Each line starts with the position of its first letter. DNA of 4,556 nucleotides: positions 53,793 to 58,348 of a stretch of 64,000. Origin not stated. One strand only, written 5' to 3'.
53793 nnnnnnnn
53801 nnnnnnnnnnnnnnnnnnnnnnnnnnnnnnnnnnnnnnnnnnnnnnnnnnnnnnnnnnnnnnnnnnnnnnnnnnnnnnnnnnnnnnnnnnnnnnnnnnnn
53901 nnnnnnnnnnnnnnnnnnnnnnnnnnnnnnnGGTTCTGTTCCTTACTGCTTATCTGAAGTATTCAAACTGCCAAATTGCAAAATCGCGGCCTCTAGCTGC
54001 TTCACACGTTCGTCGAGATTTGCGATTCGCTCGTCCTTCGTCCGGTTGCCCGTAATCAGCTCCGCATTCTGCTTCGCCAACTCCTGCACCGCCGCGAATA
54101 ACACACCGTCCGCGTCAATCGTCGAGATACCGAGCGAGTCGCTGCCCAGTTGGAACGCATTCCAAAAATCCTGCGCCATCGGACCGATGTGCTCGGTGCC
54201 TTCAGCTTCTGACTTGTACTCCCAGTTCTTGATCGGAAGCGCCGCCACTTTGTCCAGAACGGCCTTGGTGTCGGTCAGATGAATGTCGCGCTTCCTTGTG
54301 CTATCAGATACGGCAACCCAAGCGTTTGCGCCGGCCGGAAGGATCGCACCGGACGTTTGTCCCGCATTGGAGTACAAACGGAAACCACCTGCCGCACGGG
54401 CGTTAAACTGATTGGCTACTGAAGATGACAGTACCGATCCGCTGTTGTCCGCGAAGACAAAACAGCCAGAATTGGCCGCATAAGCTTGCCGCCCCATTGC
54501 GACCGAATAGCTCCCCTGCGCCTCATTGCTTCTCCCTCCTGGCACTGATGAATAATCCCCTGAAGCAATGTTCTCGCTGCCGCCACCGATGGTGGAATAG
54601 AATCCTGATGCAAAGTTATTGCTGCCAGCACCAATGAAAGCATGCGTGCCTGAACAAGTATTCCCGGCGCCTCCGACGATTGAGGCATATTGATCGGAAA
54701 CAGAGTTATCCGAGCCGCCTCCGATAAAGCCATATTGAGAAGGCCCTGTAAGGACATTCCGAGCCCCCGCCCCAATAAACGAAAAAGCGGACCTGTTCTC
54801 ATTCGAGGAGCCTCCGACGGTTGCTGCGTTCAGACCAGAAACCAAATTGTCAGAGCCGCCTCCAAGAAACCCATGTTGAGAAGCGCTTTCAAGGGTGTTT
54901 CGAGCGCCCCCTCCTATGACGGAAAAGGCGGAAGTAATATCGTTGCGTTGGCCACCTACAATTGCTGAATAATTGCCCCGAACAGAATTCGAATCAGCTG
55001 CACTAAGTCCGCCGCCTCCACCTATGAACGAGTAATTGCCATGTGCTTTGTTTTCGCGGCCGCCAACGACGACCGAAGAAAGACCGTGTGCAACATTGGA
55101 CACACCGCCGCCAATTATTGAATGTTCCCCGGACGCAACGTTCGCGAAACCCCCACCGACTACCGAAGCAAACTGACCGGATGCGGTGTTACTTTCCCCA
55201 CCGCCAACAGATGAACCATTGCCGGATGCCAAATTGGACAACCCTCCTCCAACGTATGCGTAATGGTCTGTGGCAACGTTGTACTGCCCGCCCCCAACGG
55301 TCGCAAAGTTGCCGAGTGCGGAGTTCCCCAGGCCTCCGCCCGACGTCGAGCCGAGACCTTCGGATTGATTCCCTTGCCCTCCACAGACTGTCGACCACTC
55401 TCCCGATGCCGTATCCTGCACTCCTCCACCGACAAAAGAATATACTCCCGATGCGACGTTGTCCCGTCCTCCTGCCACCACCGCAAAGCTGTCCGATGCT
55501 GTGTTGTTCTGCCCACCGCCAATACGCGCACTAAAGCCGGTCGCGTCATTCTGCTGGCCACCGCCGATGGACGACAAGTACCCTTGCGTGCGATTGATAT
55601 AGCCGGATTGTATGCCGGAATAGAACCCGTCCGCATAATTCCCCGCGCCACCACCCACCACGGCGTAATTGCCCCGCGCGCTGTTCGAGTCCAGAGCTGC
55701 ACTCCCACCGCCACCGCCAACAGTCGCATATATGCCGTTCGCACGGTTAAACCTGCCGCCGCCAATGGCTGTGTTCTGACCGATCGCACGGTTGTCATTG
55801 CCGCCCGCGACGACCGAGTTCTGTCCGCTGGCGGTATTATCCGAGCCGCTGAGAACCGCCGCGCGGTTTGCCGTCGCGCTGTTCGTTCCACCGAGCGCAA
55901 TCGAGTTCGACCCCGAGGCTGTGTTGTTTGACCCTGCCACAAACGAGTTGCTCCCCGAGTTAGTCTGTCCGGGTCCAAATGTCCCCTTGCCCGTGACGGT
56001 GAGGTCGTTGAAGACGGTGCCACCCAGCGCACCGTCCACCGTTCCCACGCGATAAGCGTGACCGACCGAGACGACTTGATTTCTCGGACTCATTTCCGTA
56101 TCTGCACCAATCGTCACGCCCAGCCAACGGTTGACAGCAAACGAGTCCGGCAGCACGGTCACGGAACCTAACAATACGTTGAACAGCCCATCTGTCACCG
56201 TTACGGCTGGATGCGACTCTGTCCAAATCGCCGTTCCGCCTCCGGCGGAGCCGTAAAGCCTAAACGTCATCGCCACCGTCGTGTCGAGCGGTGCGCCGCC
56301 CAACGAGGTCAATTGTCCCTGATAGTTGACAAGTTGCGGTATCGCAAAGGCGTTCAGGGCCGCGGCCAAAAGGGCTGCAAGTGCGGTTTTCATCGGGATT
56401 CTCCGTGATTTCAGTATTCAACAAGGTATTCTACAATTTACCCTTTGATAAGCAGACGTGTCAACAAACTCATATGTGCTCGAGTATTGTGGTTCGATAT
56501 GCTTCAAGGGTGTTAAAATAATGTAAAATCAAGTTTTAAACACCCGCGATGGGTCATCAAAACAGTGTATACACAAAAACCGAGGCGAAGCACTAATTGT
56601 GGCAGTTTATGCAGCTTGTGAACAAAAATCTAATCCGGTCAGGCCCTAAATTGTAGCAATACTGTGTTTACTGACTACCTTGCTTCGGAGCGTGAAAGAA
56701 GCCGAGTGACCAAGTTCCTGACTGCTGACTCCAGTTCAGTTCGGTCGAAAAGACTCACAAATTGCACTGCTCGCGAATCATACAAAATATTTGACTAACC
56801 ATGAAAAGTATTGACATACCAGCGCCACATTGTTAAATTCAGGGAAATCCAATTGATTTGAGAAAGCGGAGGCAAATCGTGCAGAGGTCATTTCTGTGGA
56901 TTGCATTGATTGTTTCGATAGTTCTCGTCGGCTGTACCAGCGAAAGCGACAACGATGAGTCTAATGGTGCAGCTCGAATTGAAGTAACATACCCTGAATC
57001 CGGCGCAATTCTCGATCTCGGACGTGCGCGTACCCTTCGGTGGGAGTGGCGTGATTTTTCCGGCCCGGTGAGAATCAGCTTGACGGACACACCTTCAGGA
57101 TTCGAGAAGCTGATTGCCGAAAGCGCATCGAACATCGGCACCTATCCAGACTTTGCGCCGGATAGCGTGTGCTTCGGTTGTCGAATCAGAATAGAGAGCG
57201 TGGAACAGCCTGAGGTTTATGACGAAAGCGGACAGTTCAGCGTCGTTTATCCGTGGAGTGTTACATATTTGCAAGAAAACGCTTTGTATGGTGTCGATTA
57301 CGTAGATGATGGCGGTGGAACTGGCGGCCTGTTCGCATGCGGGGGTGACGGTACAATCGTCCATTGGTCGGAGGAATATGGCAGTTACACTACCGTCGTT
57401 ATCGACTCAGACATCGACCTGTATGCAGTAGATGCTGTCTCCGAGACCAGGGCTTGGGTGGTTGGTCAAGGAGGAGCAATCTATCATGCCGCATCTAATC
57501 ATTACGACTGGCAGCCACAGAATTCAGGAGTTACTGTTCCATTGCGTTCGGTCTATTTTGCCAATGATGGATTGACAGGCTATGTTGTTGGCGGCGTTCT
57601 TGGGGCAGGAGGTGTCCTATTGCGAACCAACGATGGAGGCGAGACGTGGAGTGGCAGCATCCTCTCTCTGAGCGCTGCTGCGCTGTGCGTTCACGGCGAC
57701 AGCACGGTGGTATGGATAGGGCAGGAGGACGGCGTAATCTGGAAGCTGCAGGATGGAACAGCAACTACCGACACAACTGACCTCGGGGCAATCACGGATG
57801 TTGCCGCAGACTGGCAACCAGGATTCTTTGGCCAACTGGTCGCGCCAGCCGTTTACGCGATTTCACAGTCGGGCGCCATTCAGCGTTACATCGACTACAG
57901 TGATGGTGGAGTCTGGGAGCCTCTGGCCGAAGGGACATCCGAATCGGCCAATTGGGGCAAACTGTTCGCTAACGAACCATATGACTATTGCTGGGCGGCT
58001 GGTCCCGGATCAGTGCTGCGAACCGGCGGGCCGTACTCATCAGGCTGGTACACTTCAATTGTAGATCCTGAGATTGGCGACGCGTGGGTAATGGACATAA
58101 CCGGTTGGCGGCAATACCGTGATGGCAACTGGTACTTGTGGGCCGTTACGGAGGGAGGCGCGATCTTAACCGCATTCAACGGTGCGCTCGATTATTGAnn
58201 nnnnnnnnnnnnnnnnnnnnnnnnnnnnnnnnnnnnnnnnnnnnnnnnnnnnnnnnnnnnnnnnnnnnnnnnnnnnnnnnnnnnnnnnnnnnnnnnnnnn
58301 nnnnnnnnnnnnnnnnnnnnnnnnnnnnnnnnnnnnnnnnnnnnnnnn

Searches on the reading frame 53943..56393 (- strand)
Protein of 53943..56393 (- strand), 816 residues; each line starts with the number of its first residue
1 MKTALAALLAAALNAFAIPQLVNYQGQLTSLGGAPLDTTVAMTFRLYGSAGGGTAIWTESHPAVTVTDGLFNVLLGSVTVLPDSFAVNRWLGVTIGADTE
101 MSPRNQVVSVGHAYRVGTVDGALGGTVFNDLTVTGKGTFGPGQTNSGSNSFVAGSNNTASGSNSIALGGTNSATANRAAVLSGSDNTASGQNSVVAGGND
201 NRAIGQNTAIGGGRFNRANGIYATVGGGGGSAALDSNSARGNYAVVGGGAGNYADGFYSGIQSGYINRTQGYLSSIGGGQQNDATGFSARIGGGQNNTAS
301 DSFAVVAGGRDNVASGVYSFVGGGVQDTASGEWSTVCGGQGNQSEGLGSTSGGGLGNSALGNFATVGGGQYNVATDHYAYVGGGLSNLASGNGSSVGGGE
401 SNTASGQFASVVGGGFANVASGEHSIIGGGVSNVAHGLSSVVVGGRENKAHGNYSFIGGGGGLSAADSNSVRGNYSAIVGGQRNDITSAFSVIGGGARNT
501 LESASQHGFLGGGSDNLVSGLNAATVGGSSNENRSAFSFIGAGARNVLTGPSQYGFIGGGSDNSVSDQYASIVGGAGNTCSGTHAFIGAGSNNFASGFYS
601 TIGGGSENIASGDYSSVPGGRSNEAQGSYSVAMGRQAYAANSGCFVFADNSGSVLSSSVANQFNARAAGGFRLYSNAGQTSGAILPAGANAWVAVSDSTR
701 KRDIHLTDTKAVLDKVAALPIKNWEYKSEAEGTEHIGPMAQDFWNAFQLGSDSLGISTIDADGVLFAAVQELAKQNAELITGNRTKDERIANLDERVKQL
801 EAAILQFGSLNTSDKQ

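Call 10: search_protein_families(library=pfam, proteins=[window:53943-56393:-])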
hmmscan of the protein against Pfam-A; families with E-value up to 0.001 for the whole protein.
window:53943-56393:- (816 aa): 2 families
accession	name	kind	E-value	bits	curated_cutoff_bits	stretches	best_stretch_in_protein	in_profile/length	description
PF13884.11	Peptidase_S74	-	4.7e-10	40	22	1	696-747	1-53/58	Chaperone of endosialidase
PF21300.2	LbR_Ice_bind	-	5.2e-09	36.5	30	1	139-211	25-96/97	Grass antifreeze beta roll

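Call 13: find_encoding_contigs(protein=window:53943-56393:-, flank=10000, max_places=6)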
Protein window:53943-56393:- (816 aa): no gene with exactly this product is on record in the collection.

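Call 59: search_protein_families(library=phrogs, proteins=[window:53943-56393:-], max_evalue=0.01)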
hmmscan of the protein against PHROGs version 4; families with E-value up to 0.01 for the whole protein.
window:53943-56393:- (816 aa): 0 families

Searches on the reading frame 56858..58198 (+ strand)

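Call 10: search_protein_families(library=pfam, proteins=[window:56858-58198:+])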
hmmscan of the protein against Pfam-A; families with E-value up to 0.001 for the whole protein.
window:56858-58198:+ (446 aa): 1 family
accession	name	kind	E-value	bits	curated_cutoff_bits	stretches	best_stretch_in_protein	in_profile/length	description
PF14870.12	PSII_BNR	-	0.00022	21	27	0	215-268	6-54/303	Photosynthesis system II assembly factor YCF48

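Call 59: search_protein_families(library=phrogs, proteins=[window:56858-58198:+], max_evalue=0.01)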
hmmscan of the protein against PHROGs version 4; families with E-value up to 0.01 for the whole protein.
window:56858-58198:+ (446 aa): 0 families
